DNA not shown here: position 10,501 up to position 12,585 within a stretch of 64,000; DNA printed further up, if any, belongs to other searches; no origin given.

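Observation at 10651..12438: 595-aa cysteine-rich cytoplasmic protein with duplicated zinc ribbons at both ends and internal NCxxC repeats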

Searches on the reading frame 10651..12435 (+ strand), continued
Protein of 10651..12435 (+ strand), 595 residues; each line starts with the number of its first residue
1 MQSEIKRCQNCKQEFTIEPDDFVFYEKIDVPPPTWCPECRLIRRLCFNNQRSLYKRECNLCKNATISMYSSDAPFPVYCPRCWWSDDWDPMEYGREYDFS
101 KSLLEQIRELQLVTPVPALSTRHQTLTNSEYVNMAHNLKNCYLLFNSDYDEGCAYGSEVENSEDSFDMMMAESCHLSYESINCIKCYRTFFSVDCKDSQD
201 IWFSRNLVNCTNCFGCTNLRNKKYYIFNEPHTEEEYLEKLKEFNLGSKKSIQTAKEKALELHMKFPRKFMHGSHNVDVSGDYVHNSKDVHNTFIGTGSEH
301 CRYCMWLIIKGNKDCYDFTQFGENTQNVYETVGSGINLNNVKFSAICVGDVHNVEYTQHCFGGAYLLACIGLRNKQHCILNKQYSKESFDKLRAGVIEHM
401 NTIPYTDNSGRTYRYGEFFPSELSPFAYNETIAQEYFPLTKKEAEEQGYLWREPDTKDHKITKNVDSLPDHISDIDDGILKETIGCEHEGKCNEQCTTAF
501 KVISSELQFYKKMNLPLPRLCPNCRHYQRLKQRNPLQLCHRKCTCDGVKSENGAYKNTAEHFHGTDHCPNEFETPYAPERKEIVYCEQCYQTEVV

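Call 44: search_protein_families(library=phrogs, proteins=[window:10651-12435:+], max_evalue=1)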
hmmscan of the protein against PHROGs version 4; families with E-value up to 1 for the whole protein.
window:10651-12435:+ (595 aa): 1 family
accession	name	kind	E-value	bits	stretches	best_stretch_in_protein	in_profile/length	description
phrog_15341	-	unknown function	0.0023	18.4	1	124-218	25-114/276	-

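Call 46: search_protein_families(library=padloc, proteins=[window:10651-12435:+], max_evalue=0.01)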
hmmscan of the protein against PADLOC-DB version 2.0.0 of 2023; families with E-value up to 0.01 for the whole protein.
window:10651-12435:+ (595 aa): 0 families

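Call 53: search_protein_representatives(alignment_id=A1)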
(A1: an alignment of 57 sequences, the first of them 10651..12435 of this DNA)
Query: 57 sequences, 595 profile positions. Proteins with E-value up to 0.001 (for the whole library): 5072; up to 1e-10: 3747; up to 1e-30: 2188. The best 150 are listed.
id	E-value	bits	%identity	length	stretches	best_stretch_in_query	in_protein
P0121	2.4e-276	934.8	-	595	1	1-594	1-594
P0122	2.1e-268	908.5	-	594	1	1-595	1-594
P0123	3.8e-260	881.2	-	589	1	5-595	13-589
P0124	9.4e-246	833.7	-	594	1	1-594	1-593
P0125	1.9e-240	816.2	-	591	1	2-595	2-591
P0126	1.1e-236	803.7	-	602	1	2-595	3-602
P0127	2.5e-236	802.6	-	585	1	3-595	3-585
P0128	1.9e-235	799.7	-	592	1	2-595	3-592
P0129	4.3e-235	798.5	-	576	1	1-595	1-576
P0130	2.8e-233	792.5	-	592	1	1-595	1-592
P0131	1.1e-231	787.3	-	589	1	1-594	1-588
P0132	5.8e-229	778.3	-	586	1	1-595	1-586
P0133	1.6e-228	776.8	-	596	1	1-595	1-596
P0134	2.2e-228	776.3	-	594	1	1-594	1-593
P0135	3.3e-228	775.8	-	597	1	3-595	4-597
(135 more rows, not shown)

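Call 62: fold_search(model_id=the predicted structure, library=viral)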
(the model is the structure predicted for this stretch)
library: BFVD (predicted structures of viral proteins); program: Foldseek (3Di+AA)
matches with E <= 10: 56; with E <= 0.001: 0
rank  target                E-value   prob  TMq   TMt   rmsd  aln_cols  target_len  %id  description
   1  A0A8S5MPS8            8.0e-03  1.00  0.08  0.26   5.1        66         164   21  Putative zinc-ribbon domain protein [Siphoviridae sp. ctsIQ24]
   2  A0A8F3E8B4            1.9e-01  0.72  0.06  0.11  13.5        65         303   23  HNH endonuclease [Microbacterium phage Honk]
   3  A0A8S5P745            3.5e-01  1.00  0.07  0.51   0.6        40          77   35  Putative zinc-ribbon domain protein [Siphoviridae sp. ctsUY14]
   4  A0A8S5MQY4            4.1e-01  0.54  0.06  0.27   9.5        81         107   22  Putative cytoplasmic protein [Caudovirales sp. ctqI92]
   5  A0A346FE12            4.3e-01  0.60  0.06  0.15   6.3        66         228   21  (no name in the UniProt tables at hand)
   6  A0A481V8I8            4.8e-01  0.21  0.06  0.12  15.8       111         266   15  Zinc-finger domain protein [Halobacterium phage ChaoS9]
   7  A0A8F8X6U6            5.9e-01  0.28  0.06  0.27  10.8        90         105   23  (no name in the UniProt tables at hand)
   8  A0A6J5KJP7            8.9e-01  0.35  0.07  0.12   6.1        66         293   17  Uncharacterized protein [uncultured Caudovirales phage]
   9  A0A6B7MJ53            1.0e+00  0.23  0.07  0.31   6.5        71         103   18  (no name in the UniProt tables at hand)
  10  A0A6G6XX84            1.5e+00  0.21  0.07  0.18   9.3        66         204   14  (no name in the UniProt tables at hand)
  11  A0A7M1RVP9            1.6e+00  0.20  0.06  0.19   8.4        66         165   21  HNH nuclease domain-containing protein [uncultured phage cr118_1]
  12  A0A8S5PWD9            1.6e+00  0.16  0.08  0.11   6.9        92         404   20  Putative transcriptional regulator [Myoviridae sp. ctWiL39]
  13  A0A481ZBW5            1.7e+00  0.18  0.08  0.17   4.8        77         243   18  Uncharacterized protein [Pithovirus LCPAC401]
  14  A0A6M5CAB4            1.7e+00  0.15  0.07  0.14   6.7        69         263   20  (no name in the UniProt tables at hand)
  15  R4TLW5                1.8e+00  0.28  0.08  0.21   3.9        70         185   20  (no name in the UniProt tables at hand)
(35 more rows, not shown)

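Call 63: find_related_loci(query=A2, collection=metagenome_contigs, flank=10000)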
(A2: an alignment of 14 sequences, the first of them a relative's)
Query A2 (508 aa) in metagenome_contigs; peptide patterns used: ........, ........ (x = any residue, [..] = any of these).
600 stretches matched a pattern (row limit reached: there are more); 553 encode a relative of the query (tblastn E <= 1e-3); the best 80 are kept; 80 distinct loci.
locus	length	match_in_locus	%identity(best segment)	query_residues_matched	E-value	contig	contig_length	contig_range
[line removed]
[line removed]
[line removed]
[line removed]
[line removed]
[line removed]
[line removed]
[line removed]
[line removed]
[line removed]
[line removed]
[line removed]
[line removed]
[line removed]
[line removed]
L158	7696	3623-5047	77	5-480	0e+0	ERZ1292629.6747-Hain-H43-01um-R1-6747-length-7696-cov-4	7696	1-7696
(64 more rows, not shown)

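Call 70: search_protein_families(library=ncbifam, proteins=[L039:7939-9462:+, L039:3911-5908:+, L012:2836-4215:+, L054:3995-4510:+, L012:1785-2813:+, L021:7817-10219:+], max_evalue=0.01)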
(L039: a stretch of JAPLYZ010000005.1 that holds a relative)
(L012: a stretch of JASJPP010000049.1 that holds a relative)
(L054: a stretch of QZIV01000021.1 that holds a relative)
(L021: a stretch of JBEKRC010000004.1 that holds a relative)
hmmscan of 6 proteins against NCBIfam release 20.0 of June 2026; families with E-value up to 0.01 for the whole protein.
L039:7939-9462:+ (508 aa): 11 families
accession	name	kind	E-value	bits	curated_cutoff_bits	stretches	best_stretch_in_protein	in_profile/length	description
TIGR03743.1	SXT_TraD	subfamily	1.5e-13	50.1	366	2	303-376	482-560/636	conjugative transfer system coupling protein TraD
NF045973.1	conju_CD1115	equivalog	6e-11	41.8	250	1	56-372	21-361/442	VirD4-like conjugal transfer protein, CD1115 family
TIGR03754.1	conj_TOL_TraD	equivalog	1.6e-09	36.8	647.55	1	53-99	174-220/643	type IV conjugative transfer system coupling protein TraD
NF053655.1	CedD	equivalog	9.6e-07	27.8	600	0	285-366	401-477/527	DNA-translocating ATPase CedD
NF010447.0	PRK13873.1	equivalog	2.5e-05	22.4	1020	1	60-204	442-585/815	conjugal transfer protein TrbE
NF041447.1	TrbC_conju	equivalog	0.00026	19.6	800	0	57-96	127-166/685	F-type conjugative transfer protein TrbC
NF045971.1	conju_CD1110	equivalog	0.00038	18.8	325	1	304-377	623-702/752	VirB4-like conjugal transfer ATPase, CD1110 family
TIGR02759.1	TraD_Ftype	equivalog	0.00071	18.5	521.35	1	299-349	399-450/566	type IV conjugative transfer system coupling protein TraD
NF003255.0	PRK04213.1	equivalog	0.0073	15.6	164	0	55-87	5-37/204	GTP-binding protein EngB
NF040713.1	ZapE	equivalog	0.0093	15.3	140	0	50-81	44-74/344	cell division protein ZapE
TIGR03420.1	DnaA_homol_Hda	equivalog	0.0099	15.4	194.8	0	33-88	16-67/226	DnaA regulatory inactivator Hda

L039:3911-5908:+ (666 aa): 8 families
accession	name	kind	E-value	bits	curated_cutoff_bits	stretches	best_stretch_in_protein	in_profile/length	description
TIGR03743.1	SXT_TraD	subfamily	1.1e-14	53.8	366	2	17-67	164-214/636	conjugative transfer system coupling protein TraD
TIGR04272.1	cxxc_cxxc_Mbark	domain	7.8e-12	44.7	36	1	471-505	2-36/37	CxxC-x17-CxxC domain-containing protein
NF045973.1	conju_CD1115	equivalog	2.5e-11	43.1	250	1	24-342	20-358/442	VirD4-like conjugal transfer protein, CD1115 family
TIGR03754.1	conj_TOL_TraD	equivalog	8.3e-09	34.5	647.55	1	16-67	168-219/643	type IV conjugative transfer system coupling protein TraD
NF053655.1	CedD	equivalog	1.9e-07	30.2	600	1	14-92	207-284/527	DNA-translocating ATPase CedD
TIGR02759.1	TraD_Ftype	equivalog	2.5e-06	26.6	521.35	1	22-74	170-222/566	type IV conjugative transfer system coupling protein TraD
NF045975.1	VirB4_plasma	equivalog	3.1e-05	21.9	590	1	25-69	511-556/894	Mbov_0397 family ICE element conjugal transfer ATPase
NF041447.1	TrbC_conju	equivalog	7.7e-05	21.3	800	1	7-64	108-165/685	F-type conjugative transfer protein TrbC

L012:2836-4215:+ (460 aa): 0 families

L054:3995-4510:+ (172 aa): 0 families

L012:1785-2813:+ (343 aa): 25 families
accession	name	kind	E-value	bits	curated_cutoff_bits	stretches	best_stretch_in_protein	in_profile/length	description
NF041931.2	MzaA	equivalog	8.6e-16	57.9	800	1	3-63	644-704/726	MZA anti-phage system associated sigma-70 family RNA polymerase sigma factor MzaA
TIGR02394.1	rpoS_proteo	equivalog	4.4e-14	52.6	378.7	1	4-71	214-281/285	RNA polymerase sigma factor RpoS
NF004207.0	PRK05657.1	equivalog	2.7e-13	50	394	1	4-69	257-322/329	RNA polymerase sigma factor RpoS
NF004208.0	PRK05658.1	equivalog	1.1e-12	47.8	555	1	5-62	561-618/631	RNA polymerase sigma factor RpoD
NF005642.0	PRK07405.1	subfamily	4.5e-12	45.8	524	1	5-63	250-308/318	RNA polymerase sigma factor SigD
TIGR02393.1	RpoD_Cterm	equivalog_domain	1.3e-11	44.6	354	1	6-64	170-228/238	RNA polymerase sigma factor RpoD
NF004615.0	PRK05949.1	subfamily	5.2e-11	42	530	1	6-65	260-319/327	RNA polymerase sigma factor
TIGR02997.1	Sig70-cyanoRpoD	subfamily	8.3e-11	41.7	384.5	1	6-61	243-298/298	RNA polymerase sigma factor, RpoD/SigA family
NF005643.0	PRK07406.1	equivalog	1.2e-10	41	500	1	7-61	330-384/397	RNA polymerase sigma factor RpoD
NF005785.0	PRK07598.1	equivalog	2.2e-10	39.9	554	1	4-62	342-400/415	RNA polymerase sigma factor SigC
NF005143.0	PRK06596.1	subfamily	8.2e-10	38.6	241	1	9-66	227-283/285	RNA polymerase factor sigma-32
NF006666.0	PRK09210.1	equivalog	9.9e-10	38.2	572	1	6-62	302-358/370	RNA polymerase sigma factor RpoD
NF004561.0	PRK05901.1-3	equivalog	5.4e-09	35.7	582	1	7-61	470-524/537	RNA polymerase sigma factor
TIGR04567.1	RNAP_delt_lowGC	equivalog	1.2e-08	35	42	1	221-280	8-70/83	DNA-directed RNA polymerase subunit delta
NF005920.0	PRK07921.1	subfamily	1.7e-08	33.9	464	1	6-62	260-316/328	RNA polymerase sigma factor SigB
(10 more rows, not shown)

L021:7817-10219:+ (801 aa): 10 families
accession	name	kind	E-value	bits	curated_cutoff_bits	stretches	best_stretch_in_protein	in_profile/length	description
NF045973.1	conju_CD1115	equivalog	2.3e-12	46.5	250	2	392-477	21-104/442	VirD4-like conjugal transfer protein, CD1115 family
TIGR03743.1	SXT_TraD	subfamily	9.1e-12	44.2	366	1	383-435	163-215/636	conjugative transfer system coupling protein TraD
NF041447.1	TrbC_conju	equivalog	1e-08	34.1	800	1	374-431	108-165/685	F-type conjugative transfer protein TrbC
NF053655.1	CedD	equivalog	1.2e-08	34.1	600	1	385-439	211-265/527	DNA-translocating ATPase CedD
TIGR03754.1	conj_TOL_TraD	equivalog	6.1e-06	25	647.55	1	383-434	168-219/643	type IV conjugative transfer system coupling protein TraD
NF040819.1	helicase_HerA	equivalog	7.3e-06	24.8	970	1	390-449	151-211/561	DNA double-strand break repair helicase HerA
NF045975.1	VirB4_plasma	equivalog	1.2e-05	23.2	590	1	398-437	518-557/894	Mbov_0397 family ICE element conjugal transfer ATPase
TIGR00929.1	VirB4_CagE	subfamily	1.6e-05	23.4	643.1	1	645-775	627-752/792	VirB4 family type IV secretion/conjugal transfer ATPase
TIGR02759.1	TraD_Ftype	equivalog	8.3e-05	21.5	521.35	0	378-438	160-219/566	type IV conjugative transfer system coupling protein TraD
TIGR02237.1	recomb_radB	equivalog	0.0059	16.5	172.4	0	400-515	17-133/210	DNA repair and recombination protein RadB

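Call 72: list_cluster_members(proteins=[window:10651-12435:+])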
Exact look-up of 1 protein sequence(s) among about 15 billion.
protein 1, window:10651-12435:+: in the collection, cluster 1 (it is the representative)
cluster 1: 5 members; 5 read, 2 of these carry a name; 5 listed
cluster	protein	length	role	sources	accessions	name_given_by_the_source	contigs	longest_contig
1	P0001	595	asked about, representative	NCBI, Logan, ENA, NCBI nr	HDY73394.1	MAG TPA: hypothetical protein ENH86_02370 [Candidatus Jorgensenbacteria bacterium] | hypothetical protein [Candidatus Jorgensenbacteria bacterium]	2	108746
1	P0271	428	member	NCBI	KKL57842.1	hypothetical protein LCGC14_2231380, partial [marine sediment metagenome]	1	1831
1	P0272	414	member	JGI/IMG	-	-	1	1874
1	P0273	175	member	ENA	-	-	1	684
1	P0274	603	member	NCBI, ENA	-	-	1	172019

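Call 73: find_encoding_contigs(protein=P0002, flank=10000, max_places=2)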
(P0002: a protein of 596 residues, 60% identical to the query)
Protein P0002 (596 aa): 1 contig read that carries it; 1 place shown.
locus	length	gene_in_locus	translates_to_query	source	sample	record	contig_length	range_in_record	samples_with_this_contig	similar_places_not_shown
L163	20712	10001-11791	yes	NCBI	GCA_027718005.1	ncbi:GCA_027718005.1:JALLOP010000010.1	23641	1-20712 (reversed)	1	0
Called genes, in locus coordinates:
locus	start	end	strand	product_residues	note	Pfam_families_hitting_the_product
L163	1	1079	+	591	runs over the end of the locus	-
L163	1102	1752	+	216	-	PF12686:DUF3800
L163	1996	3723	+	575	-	-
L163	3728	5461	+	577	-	-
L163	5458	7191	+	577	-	-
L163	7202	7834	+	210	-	PF12686:DUF3800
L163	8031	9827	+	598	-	-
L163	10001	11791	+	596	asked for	-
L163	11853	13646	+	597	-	-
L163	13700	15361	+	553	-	PF02420:AFP (weak)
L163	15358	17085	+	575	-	-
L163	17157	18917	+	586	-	-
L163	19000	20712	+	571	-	?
